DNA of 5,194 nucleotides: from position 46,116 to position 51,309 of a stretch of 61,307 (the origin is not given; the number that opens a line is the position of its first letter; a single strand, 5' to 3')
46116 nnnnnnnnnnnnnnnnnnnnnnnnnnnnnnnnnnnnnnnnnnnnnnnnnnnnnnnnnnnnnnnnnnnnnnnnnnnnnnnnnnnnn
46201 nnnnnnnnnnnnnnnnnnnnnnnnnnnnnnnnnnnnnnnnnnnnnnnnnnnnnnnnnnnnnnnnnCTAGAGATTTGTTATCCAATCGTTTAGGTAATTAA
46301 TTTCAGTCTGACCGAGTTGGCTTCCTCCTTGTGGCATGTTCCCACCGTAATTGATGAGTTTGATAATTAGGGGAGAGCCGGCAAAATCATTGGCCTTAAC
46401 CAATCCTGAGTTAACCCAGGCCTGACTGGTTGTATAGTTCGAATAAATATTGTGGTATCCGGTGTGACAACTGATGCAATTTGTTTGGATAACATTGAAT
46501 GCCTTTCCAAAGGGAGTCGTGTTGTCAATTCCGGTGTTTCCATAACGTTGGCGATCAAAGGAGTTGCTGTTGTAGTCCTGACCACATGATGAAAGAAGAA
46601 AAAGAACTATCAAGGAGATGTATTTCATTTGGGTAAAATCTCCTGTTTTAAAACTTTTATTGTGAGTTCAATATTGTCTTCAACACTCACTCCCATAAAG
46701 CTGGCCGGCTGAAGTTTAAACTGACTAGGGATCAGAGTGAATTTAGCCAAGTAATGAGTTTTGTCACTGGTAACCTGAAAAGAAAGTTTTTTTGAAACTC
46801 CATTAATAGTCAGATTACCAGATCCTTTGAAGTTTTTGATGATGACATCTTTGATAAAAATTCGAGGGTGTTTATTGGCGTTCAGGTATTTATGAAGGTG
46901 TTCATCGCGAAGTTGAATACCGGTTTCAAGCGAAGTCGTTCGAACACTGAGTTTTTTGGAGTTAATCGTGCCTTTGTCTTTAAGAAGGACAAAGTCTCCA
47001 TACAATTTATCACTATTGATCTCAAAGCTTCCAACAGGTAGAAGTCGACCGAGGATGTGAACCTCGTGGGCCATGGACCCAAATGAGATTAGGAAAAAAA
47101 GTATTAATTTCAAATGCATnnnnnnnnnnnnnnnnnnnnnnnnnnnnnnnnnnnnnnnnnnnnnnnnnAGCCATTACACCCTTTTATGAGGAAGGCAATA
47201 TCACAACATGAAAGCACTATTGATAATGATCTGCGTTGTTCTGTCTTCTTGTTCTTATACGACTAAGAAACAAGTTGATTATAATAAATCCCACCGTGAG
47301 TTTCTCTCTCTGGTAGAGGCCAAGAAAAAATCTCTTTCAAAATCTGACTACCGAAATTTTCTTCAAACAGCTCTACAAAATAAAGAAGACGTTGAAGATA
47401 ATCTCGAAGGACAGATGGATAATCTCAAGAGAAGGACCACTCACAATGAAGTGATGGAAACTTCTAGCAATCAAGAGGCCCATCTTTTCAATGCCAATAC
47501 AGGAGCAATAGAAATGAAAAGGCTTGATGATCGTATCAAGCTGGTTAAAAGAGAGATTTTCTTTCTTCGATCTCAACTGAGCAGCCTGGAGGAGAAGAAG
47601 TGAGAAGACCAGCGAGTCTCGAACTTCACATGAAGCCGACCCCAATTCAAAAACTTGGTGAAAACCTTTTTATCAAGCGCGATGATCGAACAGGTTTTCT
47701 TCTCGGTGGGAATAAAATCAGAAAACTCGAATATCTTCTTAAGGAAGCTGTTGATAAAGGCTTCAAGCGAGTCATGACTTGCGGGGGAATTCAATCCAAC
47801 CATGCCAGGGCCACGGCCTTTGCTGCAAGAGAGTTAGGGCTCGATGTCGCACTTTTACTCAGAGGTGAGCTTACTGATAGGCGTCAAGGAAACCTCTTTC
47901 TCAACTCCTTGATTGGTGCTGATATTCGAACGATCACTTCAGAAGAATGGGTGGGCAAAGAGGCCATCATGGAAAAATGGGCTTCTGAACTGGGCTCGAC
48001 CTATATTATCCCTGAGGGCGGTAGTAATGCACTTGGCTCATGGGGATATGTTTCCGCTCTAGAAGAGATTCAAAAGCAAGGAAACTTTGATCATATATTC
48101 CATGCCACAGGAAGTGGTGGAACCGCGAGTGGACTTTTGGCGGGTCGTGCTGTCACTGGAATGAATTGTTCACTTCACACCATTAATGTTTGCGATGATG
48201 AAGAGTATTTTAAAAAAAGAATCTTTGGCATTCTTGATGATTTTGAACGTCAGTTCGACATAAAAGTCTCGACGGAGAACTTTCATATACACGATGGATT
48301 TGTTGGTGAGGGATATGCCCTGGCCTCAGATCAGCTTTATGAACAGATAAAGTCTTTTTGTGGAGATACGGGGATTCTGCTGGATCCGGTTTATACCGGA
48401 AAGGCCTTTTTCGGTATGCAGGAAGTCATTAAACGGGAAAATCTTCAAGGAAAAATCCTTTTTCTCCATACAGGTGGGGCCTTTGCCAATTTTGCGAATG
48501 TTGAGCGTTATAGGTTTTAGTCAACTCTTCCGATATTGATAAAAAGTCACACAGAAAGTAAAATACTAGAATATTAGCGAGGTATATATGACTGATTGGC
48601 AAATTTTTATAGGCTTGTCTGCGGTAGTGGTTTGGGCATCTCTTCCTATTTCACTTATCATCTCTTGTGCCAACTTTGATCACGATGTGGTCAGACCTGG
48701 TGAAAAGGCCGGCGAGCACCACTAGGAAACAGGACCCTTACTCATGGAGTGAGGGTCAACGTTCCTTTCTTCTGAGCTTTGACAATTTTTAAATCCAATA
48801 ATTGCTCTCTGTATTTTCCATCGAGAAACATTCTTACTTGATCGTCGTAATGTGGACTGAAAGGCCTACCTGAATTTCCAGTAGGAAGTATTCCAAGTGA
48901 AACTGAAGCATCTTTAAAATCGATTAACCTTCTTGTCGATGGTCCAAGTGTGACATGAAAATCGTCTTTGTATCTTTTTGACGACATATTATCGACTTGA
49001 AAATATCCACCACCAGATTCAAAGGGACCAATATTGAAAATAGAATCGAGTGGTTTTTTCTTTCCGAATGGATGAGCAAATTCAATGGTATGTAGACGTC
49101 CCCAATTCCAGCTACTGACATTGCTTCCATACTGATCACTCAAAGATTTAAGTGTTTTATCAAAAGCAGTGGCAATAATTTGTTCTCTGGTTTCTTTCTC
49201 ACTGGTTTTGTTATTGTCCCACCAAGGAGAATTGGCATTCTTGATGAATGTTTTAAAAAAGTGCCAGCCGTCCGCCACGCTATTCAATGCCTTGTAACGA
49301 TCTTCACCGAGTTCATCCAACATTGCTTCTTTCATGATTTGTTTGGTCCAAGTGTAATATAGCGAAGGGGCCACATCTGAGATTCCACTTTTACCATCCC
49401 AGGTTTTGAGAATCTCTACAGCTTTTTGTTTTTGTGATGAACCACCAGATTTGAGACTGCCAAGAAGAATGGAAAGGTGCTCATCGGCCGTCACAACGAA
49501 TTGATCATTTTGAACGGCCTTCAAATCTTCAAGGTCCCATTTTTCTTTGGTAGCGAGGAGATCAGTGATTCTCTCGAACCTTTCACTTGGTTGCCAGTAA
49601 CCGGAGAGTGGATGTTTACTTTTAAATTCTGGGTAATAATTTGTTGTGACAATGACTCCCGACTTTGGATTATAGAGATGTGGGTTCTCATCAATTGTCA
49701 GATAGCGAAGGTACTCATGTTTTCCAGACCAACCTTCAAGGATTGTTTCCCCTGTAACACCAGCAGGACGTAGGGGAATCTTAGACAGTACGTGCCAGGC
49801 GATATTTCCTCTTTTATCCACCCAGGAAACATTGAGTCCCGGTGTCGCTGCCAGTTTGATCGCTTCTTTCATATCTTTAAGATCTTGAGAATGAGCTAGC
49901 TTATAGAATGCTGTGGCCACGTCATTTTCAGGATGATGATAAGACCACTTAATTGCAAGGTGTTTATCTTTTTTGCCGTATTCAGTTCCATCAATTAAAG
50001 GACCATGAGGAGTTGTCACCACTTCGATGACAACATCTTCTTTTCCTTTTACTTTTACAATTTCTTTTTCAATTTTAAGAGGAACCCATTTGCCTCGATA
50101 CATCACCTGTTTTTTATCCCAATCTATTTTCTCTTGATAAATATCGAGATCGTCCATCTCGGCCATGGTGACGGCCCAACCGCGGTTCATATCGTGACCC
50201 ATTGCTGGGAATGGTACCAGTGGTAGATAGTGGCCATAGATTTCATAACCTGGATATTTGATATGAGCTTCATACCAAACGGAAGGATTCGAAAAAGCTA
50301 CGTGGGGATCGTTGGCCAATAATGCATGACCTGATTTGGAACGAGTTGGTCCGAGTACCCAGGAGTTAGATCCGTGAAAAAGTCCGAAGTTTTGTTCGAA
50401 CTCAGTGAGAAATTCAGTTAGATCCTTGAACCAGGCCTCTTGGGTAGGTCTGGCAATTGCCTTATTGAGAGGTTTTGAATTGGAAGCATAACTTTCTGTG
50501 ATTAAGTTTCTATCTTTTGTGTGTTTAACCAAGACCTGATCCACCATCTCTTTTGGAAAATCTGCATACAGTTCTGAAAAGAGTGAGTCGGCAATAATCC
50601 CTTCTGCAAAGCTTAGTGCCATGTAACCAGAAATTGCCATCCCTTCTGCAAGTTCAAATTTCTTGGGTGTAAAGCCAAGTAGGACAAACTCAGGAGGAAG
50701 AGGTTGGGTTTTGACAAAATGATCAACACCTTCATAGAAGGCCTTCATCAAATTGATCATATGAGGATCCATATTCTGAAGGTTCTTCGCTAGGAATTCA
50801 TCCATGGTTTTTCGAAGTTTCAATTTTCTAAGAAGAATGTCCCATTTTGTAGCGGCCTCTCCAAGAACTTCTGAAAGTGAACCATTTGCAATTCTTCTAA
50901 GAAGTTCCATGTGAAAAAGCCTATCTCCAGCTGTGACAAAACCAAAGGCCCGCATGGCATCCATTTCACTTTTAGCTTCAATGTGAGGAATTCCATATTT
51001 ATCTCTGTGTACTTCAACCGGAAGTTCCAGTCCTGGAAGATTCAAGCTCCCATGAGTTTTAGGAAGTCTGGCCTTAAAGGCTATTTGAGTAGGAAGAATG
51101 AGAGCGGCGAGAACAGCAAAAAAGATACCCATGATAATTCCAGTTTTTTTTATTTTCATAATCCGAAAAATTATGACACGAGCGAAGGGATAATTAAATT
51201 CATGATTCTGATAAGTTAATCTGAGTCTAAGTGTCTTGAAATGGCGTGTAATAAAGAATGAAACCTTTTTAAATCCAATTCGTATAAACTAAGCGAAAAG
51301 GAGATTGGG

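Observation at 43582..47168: YceI / cytochrome c lipoprotein / CxxCH-bearing beta-barrel / TPR-barrel cluster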

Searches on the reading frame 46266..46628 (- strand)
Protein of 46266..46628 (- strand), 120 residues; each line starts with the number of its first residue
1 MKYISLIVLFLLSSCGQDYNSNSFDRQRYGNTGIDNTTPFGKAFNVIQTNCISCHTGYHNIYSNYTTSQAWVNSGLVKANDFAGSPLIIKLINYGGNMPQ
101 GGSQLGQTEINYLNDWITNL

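Call 3: search_protein_families(library=pfam, proteins=[window:46266-46628:-], max_evalue=0.1)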
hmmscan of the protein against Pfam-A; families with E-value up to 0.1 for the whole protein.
window:46266-46628:- (120 aa): 2 families
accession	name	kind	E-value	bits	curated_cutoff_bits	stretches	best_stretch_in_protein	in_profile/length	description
PF13442.11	Cytochrome_CBB3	-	0.00047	20.9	27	1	45-117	8-68/68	Cytochrome C oxidase, cbb3-type, subunit III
PF11730.13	DUF3297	-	0.032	14.6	27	1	63-91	35-63/71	Protein of unknown function (DUF3297)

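Call 4: search_protein_families(library=ncbifam, proteins=[window:46266-46628:-], max_evalue=0.1)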
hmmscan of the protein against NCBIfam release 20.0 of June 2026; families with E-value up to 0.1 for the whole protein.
window:46266-46628:- (120 aa): 5 families
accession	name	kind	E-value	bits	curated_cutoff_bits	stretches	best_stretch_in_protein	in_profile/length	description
NF045774.1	cytochro_C551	exception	4.8e-05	23.3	118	1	6-57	10-56/110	cytochrome c551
NF045773.1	cytochro_C550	exception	0.00066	19.6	125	1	4-58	15-67/118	cytochrome c550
NF045930.1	Cytc6PetJCyano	equivalog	0.00095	19.1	135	1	43-116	31-101/110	cytochrome c6 PetJ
TIGR02162.1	torC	equivalog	0.017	14.4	478.2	1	49-80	43-76/387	pentaheme c-type cytochrome TorC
TIGR03153.1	cytochr_NrfH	equivalog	0.066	13.3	134.2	1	45-66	99-120/138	cytochrome c nitrite reductase small subunit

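Call 79: search_solved_structures(query=window:46266-46628:-, max_evalue=1)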
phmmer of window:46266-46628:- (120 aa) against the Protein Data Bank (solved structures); distinct sequences matched with E-value up to 1: 9.
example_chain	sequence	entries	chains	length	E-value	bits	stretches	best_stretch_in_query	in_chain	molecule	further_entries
1kib_A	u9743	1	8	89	0.16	15.4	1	45-111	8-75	cytochrome c6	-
1f1f_A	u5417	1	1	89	0.16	15.4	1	45-111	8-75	CYTOCHROME C6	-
1a2s_A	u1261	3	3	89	0.17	15.3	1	41-111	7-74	CYTOCHROME C6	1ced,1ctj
9krc_A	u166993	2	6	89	0.33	14.4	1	45-111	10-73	Cytochrome c6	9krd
9se7_T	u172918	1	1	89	0.41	14.1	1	45-117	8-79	Cytochrome c6, chloroplastic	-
1cyi_A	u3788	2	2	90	0.42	14.1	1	45-117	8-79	CYTOCHROME C6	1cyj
2zbo_A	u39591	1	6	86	0.43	14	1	44-111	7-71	Cytochrome c6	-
7y7a_G7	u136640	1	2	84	0.68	13.4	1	46-115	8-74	Cytochrome c6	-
4gyd_A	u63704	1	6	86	0.88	13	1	45-105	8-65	Cytochrome c6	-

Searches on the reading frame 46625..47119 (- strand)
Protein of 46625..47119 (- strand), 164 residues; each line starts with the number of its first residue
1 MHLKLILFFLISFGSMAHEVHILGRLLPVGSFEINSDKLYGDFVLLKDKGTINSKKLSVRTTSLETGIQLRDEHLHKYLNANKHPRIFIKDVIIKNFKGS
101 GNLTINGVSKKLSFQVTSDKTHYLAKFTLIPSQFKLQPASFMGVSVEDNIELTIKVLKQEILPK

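Call 3: search_protein_families(library=pfam, proteins=[window:46625-47119:-], max_evalue=0.1)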
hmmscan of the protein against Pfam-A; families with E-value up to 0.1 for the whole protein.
window:46625-47119:- (164 aa): 1 family
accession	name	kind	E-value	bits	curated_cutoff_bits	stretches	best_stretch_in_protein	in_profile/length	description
PF04264.18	YceI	-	7.3e-16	59.3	23.7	1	40-156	30-148/150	YceI-like domain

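Call 4: search_protein_families(library=ncbifam, proteins=[window:46625-47119:-], max_evalue=0.1)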
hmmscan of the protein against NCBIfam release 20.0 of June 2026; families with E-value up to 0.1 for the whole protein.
window:46625-47119:- (164 aa): 2 families
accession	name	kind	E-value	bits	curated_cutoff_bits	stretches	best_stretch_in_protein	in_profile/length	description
NF002994.0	PRK03757.1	equivalog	2.5e-05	24.1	232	1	37-117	53-140/191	YceI family protein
NF010303.0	PRK13740.1-4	equivalog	0.05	13.6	232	1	52-93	27-67/131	conjugal transfer relaxosome DNA-bindin protein TraY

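Call 80: search_solved_structures(query=window:46625-47119:-, max_evalue=0.01)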
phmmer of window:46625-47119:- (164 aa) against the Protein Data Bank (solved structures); distinct sequences matched with E-value up to 0.01: 2.
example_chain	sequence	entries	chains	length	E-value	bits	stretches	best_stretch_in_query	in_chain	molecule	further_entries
7bwl_A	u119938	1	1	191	0.00057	23.3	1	41-114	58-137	UPF0312 protein PA0423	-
1y0g_A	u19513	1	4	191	0.0027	21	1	50-115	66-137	Protein yceI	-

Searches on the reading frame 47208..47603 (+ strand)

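Call 3: search_protein_families(library=pfam, proteins=[window:47208-47603:+], max_evalue=0.1)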
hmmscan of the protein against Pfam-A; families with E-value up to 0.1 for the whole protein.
window:47208-47603:+ (131 aa): 2 families
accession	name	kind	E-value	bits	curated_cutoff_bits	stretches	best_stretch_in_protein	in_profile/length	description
PF23329.3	EF_HAND_1_PLCG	-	0.027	14.9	23.9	1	29-59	14-44/70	PLCG EF-hand motif 1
PF17042.10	NBD_C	-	0.087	13.7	28.3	0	10-77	2-67/168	Nucleotide-binding C-terminal domain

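Call 4: search_protein_families(library=ncbifam, proteins=[window:47208-47603:+], max_evalue=0.1)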
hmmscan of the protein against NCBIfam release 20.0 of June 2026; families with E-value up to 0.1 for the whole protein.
window:47208-47603:+ (131 aa): 1 family
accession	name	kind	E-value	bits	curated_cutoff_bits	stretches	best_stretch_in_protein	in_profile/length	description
TIGR01834.1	PHA_synth_III_E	subfamily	0.0067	16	154.95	0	27-84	65-123/324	class III poly(R)-hydroxyalkanoic acid synthase subunit PhaE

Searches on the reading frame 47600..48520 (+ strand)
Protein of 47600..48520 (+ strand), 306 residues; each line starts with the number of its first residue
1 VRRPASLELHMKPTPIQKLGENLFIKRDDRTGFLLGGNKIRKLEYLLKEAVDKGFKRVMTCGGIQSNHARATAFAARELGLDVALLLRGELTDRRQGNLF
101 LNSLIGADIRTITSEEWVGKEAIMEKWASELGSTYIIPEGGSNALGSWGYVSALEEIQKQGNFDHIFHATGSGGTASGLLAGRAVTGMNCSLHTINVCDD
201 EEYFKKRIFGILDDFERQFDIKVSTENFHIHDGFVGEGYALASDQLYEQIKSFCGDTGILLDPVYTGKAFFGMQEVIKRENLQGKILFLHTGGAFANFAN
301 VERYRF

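Call 49: search_protein_families(library=pfam, proteins=[window:47600-48520:+], max_evalue=0.01)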
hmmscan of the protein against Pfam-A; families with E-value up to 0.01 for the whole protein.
window:47600-48520:+ (306 aa): 1 family
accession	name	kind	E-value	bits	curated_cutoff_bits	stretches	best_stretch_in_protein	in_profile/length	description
PF00291.31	PALP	-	1.2e-37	130.3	35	1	9-292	3-295/295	Pyridoxal-phosphate dependent enzyme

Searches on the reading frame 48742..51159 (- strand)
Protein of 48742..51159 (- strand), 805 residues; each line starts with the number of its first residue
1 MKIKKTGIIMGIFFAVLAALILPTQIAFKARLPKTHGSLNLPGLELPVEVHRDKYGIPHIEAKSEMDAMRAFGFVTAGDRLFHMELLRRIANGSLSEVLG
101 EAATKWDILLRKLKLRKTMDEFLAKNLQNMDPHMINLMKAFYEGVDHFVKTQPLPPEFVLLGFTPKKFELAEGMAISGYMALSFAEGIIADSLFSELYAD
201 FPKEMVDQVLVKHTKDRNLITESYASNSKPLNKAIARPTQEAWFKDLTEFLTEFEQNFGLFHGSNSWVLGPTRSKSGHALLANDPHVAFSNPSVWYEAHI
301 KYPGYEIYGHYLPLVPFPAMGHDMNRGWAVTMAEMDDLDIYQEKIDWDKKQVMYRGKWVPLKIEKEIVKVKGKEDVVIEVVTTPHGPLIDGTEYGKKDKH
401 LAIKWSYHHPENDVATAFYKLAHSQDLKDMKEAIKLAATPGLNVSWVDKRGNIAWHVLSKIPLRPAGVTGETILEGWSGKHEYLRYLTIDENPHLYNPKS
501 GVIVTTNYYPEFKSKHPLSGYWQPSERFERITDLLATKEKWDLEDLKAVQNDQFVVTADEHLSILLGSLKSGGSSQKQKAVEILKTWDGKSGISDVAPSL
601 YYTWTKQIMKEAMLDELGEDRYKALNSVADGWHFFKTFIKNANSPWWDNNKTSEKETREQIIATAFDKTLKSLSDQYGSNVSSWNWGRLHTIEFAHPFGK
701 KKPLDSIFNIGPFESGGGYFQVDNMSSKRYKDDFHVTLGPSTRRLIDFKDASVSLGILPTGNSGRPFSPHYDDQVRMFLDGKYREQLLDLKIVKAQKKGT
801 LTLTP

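Call 61: search_protein_families(library=pfam, proteins=[window:48742-51159:-], max_evalue=0.001)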
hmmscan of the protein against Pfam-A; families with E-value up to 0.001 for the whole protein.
window:48742-51159:- (805 aa): 1 family
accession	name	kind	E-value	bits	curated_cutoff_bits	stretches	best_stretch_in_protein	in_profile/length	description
PF01804.23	Penicil_amidase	-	1.7e-196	655.7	21.3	1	47-789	1-669/675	Penicillin amidase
